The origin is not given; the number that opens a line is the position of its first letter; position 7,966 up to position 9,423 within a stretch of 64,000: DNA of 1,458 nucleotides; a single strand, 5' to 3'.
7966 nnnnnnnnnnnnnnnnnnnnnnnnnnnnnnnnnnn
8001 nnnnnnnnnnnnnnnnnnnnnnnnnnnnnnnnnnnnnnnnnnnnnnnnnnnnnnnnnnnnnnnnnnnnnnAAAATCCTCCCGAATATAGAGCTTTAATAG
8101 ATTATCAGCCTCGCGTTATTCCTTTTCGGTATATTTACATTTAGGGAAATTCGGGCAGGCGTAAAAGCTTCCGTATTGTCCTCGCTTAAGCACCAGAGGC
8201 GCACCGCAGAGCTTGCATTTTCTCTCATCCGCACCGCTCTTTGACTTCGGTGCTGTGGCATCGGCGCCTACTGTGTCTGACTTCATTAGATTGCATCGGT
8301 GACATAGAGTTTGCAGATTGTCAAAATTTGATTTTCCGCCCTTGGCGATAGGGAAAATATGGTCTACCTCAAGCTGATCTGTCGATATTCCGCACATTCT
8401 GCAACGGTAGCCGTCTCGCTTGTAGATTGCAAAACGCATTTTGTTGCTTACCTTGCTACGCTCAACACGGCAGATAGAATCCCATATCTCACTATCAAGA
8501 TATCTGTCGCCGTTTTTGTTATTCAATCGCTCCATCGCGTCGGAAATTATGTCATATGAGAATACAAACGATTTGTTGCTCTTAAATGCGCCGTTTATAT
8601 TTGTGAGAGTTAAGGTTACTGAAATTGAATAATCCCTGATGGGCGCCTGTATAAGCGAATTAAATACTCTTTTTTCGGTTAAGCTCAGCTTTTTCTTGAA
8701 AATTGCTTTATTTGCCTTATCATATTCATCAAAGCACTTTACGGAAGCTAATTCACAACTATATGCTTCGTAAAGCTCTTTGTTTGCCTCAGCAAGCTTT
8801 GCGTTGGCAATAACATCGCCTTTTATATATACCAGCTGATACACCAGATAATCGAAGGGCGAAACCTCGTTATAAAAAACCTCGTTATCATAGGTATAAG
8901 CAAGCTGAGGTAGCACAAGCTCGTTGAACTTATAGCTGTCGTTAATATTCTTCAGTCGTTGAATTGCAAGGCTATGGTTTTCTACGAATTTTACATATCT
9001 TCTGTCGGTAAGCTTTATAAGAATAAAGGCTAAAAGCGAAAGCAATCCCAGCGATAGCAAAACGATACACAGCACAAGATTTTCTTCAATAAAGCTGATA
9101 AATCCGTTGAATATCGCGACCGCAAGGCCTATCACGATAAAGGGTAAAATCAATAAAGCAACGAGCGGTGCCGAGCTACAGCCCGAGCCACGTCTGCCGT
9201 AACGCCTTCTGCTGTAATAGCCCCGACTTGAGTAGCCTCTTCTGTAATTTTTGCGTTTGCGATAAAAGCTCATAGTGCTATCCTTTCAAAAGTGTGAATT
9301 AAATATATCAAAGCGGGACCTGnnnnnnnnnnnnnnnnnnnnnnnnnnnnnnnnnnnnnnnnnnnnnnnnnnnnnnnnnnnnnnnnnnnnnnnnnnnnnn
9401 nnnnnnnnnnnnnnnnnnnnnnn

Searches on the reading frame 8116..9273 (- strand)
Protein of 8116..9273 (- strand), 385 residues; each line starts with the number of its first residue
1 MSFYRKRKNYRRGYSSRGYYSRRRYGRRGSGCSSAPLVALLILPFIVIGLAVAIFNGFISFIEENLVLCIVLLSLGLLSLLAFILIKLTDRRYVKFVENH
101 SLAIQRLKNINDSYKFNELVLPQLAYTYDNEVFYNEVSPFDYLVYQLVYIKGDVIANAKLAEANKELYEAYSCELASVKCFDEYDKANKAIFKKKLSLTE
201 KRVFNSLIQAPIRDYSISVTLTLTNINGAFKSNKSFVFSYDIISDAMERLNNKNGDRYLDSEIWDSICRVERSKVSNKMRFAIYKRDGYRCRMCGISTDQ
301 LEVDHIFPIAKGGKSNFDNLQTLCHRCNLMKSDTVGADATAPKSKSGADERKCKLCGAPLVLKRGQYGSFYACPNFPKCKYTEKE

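Call 3: search_protein_families(library=pfam, proteins=[window:8116-9273:-], max_evalue=0.1)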
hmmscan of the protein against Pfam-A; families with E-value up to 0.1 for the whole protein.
window:8116-9273:- (385 aa): 5 families
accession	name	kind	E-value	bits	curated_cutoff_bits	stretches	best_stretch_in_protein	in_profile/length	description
PF01844.29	HNH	-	4.9e-13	49.4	21.4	1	291-333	1-46/47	HNH endonuclease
PF14279.12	HNH_5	-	1.4e-12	47.7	27.5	1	291-339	1-51/56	HNH endonuclease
PF01396.24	Zn_ribbon_Top1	-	3e-12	46.6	32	1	351-384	2-35/39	Topoisomerase DNA binding C4 zinc finger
PF13395.12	HNH_4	-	0.00025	21.4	22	1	296-335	13-52/54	HNH endonuclease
PF02945.21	Endonuclease_7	-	0.0097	16.2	23.6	1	274-330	9-62/82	Recombination endonuclease VII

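Call 4: search_protein_families(library=padloc, proteins=[window:8116-9273:-], max_evalue=0.1)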
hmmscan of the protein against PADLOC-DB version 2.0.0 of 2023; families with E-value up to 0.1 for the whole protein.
window:8116-9273:- (385 aa): 8 families
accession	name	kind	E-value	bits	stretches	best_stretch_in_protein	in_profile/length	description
PDLC03478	REase_II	-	4.8e-12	44.1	1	254-341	75-168/219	Type II restriction enzyme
PDLC00315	PtuB1|PtuB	-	0.0001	20.1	1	280-334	22-79/227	Unknown function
PDLC02859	DpdF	-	0.00017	18.2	1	284-330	3-51/545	DpdF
PDLC03431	REase_II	-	0.00031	18.4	1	303-331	178-206/246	Type II restriction enzyme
PDLC03418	REase_II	-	0.003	14.7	1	276-333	312-371/372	Type II restriction enzyme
PDLC00337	PtuB1|PtuB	-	0.0046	14.8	1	299-337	70-110/216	Unknown function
PDLC04248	PDC-M01B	-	0.0071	14.3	1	287-337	33-84/216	-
PDLC00331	PtuB1|PtuB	-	0.0081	13.8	1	290-334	36-83/222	Unknown function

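Call 5: find_homologous_proteins(query=window:8116-9273:-)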
Query window:8116-9273:- (385 aa): 1011 proteins with E <= 0.001 among 5525 candidates; the best 120 are listed.
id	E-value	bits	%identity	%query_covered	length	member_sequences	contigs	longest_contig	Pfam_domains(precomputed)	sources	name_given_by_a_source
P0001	5.5e-256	867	100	100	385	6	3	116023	PF01396.25,PF01844.30,PF14279.13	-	-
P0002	4.4e-129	449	97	56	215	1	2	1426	-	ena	-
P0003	3.2e-121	423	52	100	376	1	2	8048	PF01396.25,PF01844.30,PF14279.13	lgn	-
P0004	4.3e-118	413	52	90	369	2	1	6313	PF01396.25,PF01844.30,PF14279.13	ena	-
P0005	1.3e-99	352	46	94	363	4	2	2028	PF01396.25,PF01844.30,PF14279.13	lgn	-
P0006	3.4e-99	351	45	97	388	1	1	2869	PF01396.25,PF01844.30,PF14279.13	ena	-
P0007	1.3e-96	342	45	99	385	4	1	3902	PF01396.25,PF01844.30,PF14279.13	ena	-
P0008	1.0e-95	339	50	85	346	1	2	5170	PF01396.25,PF01844.30,PF14279.13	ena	-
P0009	1.1e-95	339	50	81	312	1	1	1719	PF01396.25,PF01844.30,PF14279.13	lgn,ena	-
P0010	8.2e-95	336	47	88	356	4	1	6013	PF01396.25,PF01844.30,PF14279.13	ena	-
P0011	1.1e-94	336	49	82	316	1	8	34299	PF01396.25,PF01844.30,PF14279.13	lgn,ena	-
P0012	2.8e-94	335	43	94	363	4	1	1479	PF01396.25,PF01844.30,PF14279.13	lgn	-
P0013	4.9e-94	334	49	85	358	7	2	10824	PF01396.25,PF01844.30,PF14279.13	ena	-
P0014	1.1e-93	333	47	94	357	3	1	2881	PF01396.25,PF01844.30,PF14279.13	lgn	-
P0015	1.3e-93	332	47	90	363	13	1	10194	PF01396.25,PF01844.30,PF14279.13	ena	-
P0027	1.7e-90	322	47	85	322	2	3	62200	PF01396.25,PF01844.30,PF14279.13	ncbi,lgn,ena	-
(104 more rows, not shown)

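Call 10: find_encoding_contigs(protein=P0027, flank=8000, max_places=3)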
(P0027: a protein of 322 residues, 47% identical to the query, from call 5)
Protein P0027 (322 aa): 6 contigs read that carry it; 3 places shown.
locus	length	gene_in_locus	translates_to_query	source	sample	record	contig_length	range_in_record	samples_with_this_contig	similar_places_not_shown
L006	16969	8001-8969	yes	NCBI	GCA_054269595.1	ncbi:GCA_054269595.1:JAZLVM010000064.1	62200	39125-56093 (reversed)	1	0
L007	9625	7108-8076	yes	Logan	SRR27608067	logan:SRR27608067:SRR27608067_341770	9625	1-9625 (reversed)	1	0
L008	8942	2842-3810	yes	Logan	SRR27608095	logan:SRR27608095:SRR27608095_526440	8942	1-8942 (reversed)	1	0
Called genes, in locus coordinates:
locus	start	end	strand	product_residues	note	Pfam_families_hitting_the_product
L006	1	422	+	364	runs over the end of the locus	PF02653:BPD_transp_2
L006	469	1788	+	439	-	PF00375:SDF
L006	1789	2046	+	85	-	PF00375:SDF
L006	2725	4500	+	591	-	PF00239:Resolvase, PF07508:Recombinase, PF13408:Zn_ribbon_recom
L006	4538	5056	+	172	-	-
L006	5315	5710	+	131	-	-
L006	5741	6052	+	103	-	-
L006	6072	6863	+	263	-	PF01784:DUF34_NIF3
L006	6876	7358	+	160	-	-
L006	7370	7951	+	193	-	-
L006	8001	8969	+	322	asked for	PF01844:HNH, PF14279:HNH_5, PF01396:Zn_ribbon_Top1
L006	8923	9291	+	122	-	-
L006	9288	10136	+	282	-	PF02811:PHP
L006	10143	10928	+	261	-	PF01636:APH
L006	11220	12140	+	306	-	PF04018:VCA0040-like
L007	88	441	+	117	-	PF05635:23S_rRNA_IVP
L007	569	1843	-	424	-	PF01120:Alpha_L_fucos, PF14871:GHL6 (weak)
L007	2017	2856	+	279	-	PF12833:HTH_18, PF00165:HTH_AraC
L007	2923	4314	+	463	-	PF01938:TRAM, PF05958:tRNA_U5-meth_tr, PF03602:Cons_hypoth95 (weak), PF05175:MTS, PF09445:Methyltransf_15 (weak), PF13847:Methyltransf_31, PF13649:Methyltransf_25 (weak)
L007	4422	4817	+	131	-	-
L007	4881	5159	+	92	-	-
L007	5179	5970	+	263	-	PF01784:DUF34_NIF3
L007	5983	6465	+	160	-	-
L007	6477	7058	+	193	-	-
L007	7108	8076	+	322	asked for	PF01844:HNH, PF14279:HNH_5, PF01396:Zn_ribbon_Top1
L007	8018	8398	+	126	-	-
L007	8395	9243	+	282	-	PF02811:PHP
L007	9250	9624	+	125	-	?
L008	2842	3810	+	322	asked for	PF01844:HNH, PF14279:HNH_5, PF01396:Zn_ribbon_Top1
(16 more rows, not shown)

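Call 11: find_encoding_contigs(protein=window:8116-9273:-, flank=10000, max_places=4)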
Protein window:8116-9273:- (385 aa): 5 contigs read that carry it; 2 places shown.
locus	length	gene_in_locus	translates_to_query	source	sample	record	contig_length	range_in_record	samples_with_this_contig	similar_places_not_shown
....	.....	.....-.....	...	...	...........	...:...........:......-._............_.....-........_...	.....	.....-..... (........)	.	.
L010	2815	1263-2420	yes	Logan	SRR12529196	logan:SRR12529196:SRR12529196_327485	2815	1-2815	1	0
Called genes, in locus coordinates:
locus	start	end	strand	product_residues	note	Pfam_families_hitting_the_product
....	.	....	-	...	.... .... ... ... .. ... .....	-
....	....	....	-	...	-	-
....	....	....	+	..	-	-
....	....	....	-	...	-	-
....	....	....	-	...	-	-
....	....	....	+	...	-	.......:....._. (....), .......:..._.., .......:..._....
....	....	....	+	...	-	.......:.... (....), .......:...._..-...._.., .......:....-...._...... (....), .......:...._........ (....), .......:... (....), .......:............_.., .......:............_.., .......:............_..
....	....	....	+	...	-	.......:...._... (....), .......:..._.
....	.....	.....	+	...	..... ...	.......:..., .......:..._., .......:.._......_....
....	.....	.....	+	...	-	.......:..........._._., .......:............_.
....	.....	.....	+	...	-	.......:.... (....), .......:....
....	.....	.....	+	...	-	-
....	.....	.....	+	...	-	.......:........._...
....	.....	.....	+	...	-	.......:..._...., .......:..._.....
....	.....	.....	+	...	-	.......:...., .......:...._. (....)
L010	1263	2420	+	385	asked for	PF01844:HNH, PF14279:HNH_5, PF01396:Zn_ribbon_Top1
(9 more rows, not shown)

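Call 14: search_protein_families(library=ncbifam, proteins=[window:8116-9273:-], max_evalue=0.1)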
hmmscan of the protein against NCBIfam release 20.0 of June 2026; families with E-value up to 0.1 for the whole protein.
window:8116-9273:- (385 aa): 6 families
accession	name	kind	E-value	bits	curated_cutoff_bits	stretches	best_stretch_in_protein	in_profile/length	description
NF040563.1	guided_IscB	equivalog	2.7e-12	46.5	175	1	278-339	182-243/314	RNA-guided endonuclease IscB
NF049971.1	CRISPR_Cas9d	exception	4.3e-05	22.3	375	1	276-333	533-595/986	type II CRISPR RNA-guided endonuclease Cas9d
TIGR01051.1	topA_bact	equivalog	4.9e-05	22.5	456.4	1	344-384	590-630/632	type I DNA topoisomerase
NF004966.0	PRK06319.1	equivalog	6.6e-05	21.1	868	1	350-382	645-677/862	DNA topoisomerase I/SWI domain fusion protein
NF038221.1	IcmJ_DotN_IVB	equivalog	0.043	13.3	100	1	277-330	31-86/205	type IVB secretion system protein IcmJDotN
TIGR01057.1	topA_arch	equivalog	0.049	11.8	458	1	350-379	589-618/618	DNA topoisomerase I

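Call 24: find_related_loci(query=A3, collection=genome_contigs, flank=10000)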
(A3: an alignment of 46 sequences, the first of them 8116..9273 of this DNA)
Query A3 (385 aa) in genome_contigs; peptide patterns used: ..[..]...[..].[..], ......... (x = any residue, [..] = any of these).
206 stretches matched a pattern; 182 encode a relative of the query (tblastn E <= 1e-3); the best 80 are kept; 80 distinct loci.
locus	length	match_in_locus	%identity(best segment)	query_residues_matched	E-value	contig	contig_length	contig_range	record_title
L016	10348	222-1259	47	38-384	7e-97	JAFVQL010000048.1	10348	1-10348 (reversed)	MAG: Clostridia bacterium isolate RGIG5301 Sheep_Colon-2__c483809, whole genome shotgun sequence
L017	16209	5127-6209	42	23-384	8e-95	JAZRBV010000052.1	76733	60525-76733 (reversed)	MAG: Eubacteriales bacterium isolate T1900045124_TC20190118.MAGScoT_cleanbin_000005 SGB_4856_k141_1908192, whole genome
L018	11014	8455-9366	49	80-384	4e-93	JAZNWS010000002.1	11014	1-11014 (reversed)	MAG: Eubacteriales bacterium isolate T1900044782_TS20190248.MAGScoT_cleanbin_000090 SGB_2579_k141_5045, whole genome sho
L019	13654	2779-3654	51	92-384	7e-93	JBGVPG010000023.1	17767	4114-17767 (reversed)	MAG: Eubacteriales bacterium isolate fecal_MAG_193 fecal_MAG_193_contig_0023, whole genome shotgun sequence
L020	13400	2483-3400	48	78-384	7e-90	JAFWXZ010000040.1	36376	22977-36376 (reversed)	MAG: Clostridia bacterium isolate RGIG6173 Sheep_Rectum-1__c441006, whole genome shotgun sequence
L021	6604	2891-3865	46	62-383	3e-89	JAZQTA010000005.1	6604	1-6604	MAG: Eubacteriales bacterium isolate T1900045194_TC20190190.MAGScoT_cleanbin_000025 SGB_5307_k141_675412, whole genome s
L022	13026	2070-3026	44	65-384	2e-89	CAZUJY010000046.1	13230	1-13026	MAG TPA_asm: uncultured Ruminococcus sp. isolate SRP315200_co1_543 genome assembly, contig: NODE_9919_length_13230_cov_1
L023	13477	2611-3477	48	96-384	3e-88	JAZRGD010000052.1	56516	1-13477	MAG: Eubacteriales bacterium isolate T1900045493_YK20190187.MAGScoT_cleanbin_000007 SGB_7392_k141_2346730, whole genome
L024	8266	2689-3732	43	34-383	5e-86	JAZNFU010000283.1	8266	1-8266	MAG: Eubacteriales bacterium isolate T1900044711_TS20190177.MAGScoT_cleanbin_000049 SGB_1834_k141_1060994, whole genome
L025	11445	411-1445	41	37-382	9e-85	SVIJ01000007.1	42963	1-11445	MAG: Clostridiales bacterium isolate SIG406 NODE_19730_length_42963_cov_2.028527, whole genome shotgun sequence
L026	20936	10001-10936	45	63-384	7e-84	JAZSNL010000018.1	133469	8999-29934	MAG: Bacilli bacterium isolate T1900044551_TS20190017.MAGScoT_cleanbin_000012 SGB_234_k141_782897, whole genome shotgun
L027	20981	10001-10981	42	57-383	4e-84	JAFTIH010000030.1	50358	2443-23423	MAG: Clostridia bacterium isolate RGIG3844 Roe_deer_Cecum-1__c453269, whole genome shotgun sequence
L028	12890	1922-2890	44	68-384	1e-81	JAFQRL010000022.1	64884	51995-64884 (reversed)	MAG: Clostridia bacterium isolate RGIG2083 Goat_Colon-2__c420733, whole genome shotgun sequence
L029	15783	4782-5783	42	27-383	3e-80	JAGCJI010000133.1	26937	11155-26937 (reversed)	MAG: Clostridia bacterium isolate RGIG9844 Yak_Rectum-1__c938056, whole genome shotgun sequence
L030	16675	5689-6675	41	36-384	3e-77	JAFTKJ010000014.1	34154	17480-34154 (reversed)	MAG: Clostridia bacterium isolate RGIG3898 Roe_deer_Cecum-2__c1519, whole genome shotgun sequence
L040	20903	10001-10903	39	70-382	2e-69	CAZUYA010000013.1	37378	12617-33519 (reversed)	MAG TPA_asm: uncultured Ruminococcus sp. isolate SRP225648_co1_141 genome assembly, contig: NODE_2134_length_37378_cov_9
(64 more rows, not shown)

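Call 34: search_protein_families(library=phrogs, proteins=[window:8116-9273:-], max_evalue=0.01)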
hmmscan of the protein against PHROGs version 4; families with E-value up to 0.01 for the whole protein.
window:8116-9273:- (385 aa): 38 families (the best 25 are shown)
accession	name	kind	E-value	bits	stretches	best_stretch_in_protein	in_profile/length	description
phrog_16726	-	DNA, RNA and nucleotide metabolism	3.5e-16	60.8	1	276-339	81-148/308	HNH endonuclease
phrog_16986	-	unknown function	5e-15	56.7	1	272-340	4-74/248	-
phrog_589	-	DNA, RNA and nucleotide metabolism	5.2e-15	56.7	1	278-332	81-139/179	HNH endonuclease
phrog_333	-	DNA, RNA and nucleotide metabolism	3.3e-14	54.2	1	273-345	18-92/138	HNH endonuclease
phrog_14314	-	DNA, RNA and nucleotide metabolism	1.5e-13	52.6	1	275-335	3-65/252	HNH endonuclease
phrog_2118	-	DNA, RNA and nucleotide metabolism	2.4e-13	51.3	1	264-332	152-222/301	HNH endonuclease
phrog_6050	-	DNA, RNA and nucleotide metabolism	4e-13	49.9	1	277-335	300-361/402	HNH endonuclease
phrog_144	-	DNA, RNA and nucleotide metabolism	6.8e-13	49.6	1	272-338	68-139/175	HNH endonuclease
phrog_7785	-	DNA, RNA and nucleotide metabolism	8e-13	49.6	1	274-334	56-114/147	HNH endonuclease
phrog_2214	-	DNA, RNA and nucleotide metabolism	9.7e-13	49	1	269-334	174-239/429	HNH endonuclease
phrog_8660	-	DNA, RNA and nucleotide metabolism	1.2e-12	49.4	1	266-343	102-188/196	HNH endonuclease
phrog_1035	-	DNA, RNA and nucleotide metabolism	5.2e-12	47.2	1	271-333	137-212/271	endonuclease VII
phrog_1271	-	DNA, RNA and nucleotide metabolism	6.2e-12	46.6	1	270-343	248-326/361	HNH endonuclease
phrog_338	-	DNA, RNA and nucleotide metabolism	1.6e-11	45.2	1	278-346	196-275/340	HNH endonuclease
phrog_5956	-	DNA, RNA and nucleotide metabolism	2.4e-11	44.5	1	274-336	45-112/138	HNH endonuclease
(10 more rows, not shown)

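Call 45: predict_structure(alignment_id=A3)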
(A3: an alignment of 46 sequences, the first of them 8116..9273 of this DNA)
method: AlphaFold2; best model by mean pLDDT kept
length: 385 residues; sequences in the alignment: 46
mean_pLDDT: 83.4   pTM: 0.63
mean pLDDT of the five models: 83.4, 83.4, 82.6, 82.4, 80.6
residues with pLDDT >= 90: 208; 70-90: 107; 50-70: 21; < 50: 49
segments of 3 or more residues with pLDDT < 50: 1-4, 8-36, 334-348
pLDDT, mean of each block of 10 residues (from residue 1): 44 39 37 52 88 90 91 95 95 96 97 97 96 96 97 96 98 96 86 93 97 98 95 98 97 86 92 85 86 83 67 70 81 50 49 82 86 87 88
secondary structure, 60 per line:
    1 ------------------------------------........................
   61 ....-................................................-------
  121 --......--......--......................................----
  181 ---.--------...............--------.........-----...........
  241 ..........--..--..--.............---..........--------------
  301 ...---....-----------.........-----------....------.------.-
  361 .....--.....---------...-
elements in order: H37-64 H66-100 H102-113 E123-128 H131-136 H139-176 H193-207 E216-224 E230-239 H240-250 H261-273 H277-286 E301-303 H307-310 E322-324 H325-330 H342-345 E361-365 E368-372 E382-384

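Call 51: fold_search(model_id=the predicted structure, library=pdb)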
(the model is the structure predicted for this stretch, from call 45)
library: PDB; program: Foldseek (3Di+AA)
matches with E <= 10: 266; with E <= 0.001: 0
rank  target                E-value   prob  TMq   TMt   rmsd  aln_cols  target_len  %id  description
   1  9k32_A                4.3e-02  0.25  0.15  0.09  32.3       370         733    9  Cryo-EM structure of the NbaCas9-guide RNA-target DNA complex (released 2026-02-04)
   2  4rul_A                6.9e-02  0.10  0.11  0.06  19.5       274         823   13  Crystal structure of full-length E.Coli topoisomerase I in complex with ssDNA (released 2015-11-04)
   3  9gda_F                1.2e-01  0.11  0.11  0.06  19.5       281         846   13  RNAP-TopoI complex on duplex scaffold (released 2025-11-05)
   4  4h9d_C                1.9e-01  0.97  0.11  0.48   2.5        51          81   31  Crystal Structure of Mn-dependent Gme HNH nicking endonuclease from Geobacter metallireducens GS-15, Northeast Structu (released 2012-10-10)
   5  9gdh_F                2.0e-01  0.07  0.10  0.05  20.1       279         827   15  RNAP-TopoI complex on long-overhang scaffold - orientation 2 (released 2025-11-05)
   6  8ity_I                2.6e-01  1.00  0.08  0.51   0.8        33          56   30  human RNA polymerase III pre-initiation complex closed DNA 1 (released 2023-06-07)
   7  7mpz                  2.8e-01  0.98  0.13  0.35   3.6        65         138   18  HNH Nuclease Domain from G. stearothermophilus Cas9 (released 2021-12-22)
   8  9vub_A                3.1e-01  0.08  0.11  0.12  25.2       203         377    9  channel C complex with 3 (released 2026-03-11)
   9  4h9d_B                3.7e-01  0.85  0.16  0.56   3.8        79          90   23  Crystal Structure of Mn-dependent Gme HNH nicking endonuclease from Geobacter metallireducens GS-15, Northeast Structu (released 2012-10-10)
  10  9vub_C                3.7e-01  0.08  0.11  0.12  25.1       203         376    9  channel C complex with 3 (released 2026-03-11)
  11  9o48_A                4.2e-01  0.09  0.12  0.12  19.2       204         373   12  Cryo-EM structure of the human SK2-4 chimera/calmodulin channel complex in the Ca2+ bound state (released 2025-07-09)
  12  4h9d_A                4.7e-01  0.84  0.17  0.53   3.7        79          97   23  Crystal Structure of Mn-dependent Gme HNH nicking endonuclease from Geobacter metallireducens GS-15, Northeast Structu (released 2012-10-10)
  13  9vu9_A                5.3e-01  0.08  0.13  0.13  24.8       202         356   10  channel D complex with 4 (released 2026-03-11)
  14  6je9_A                5.6e-01  0.66  0.14  0.05  11.7       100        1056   15  Crystal structure of Nme1Cas9-sgRNA dimer mediated by double protein inhibitor AcrIIC3 monomers (released 2019-11-06)
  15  9vuc_B                5.6e-01  0.05  0.11  0.12  26.1       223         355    8  channel B complex with 2 (released 2026-03-11)
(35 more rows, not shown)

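Call 69: search_protein_families(library=padloc, proteins=[L007:5983-6465:+, L007:6477-7058:+, L007:8018-8398:+], max_evalue=0.001)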
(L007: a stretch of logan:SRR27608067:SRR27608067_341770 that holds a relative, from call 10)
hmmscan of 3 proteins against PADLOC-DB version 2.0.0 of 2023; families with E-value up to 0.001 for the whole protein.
L007:5983-6465:+ (160 aa): 0 families

L007:6477-7058:+ (193 aa): 0 families

L007:8018-8398:+ (126 aa): 0 families
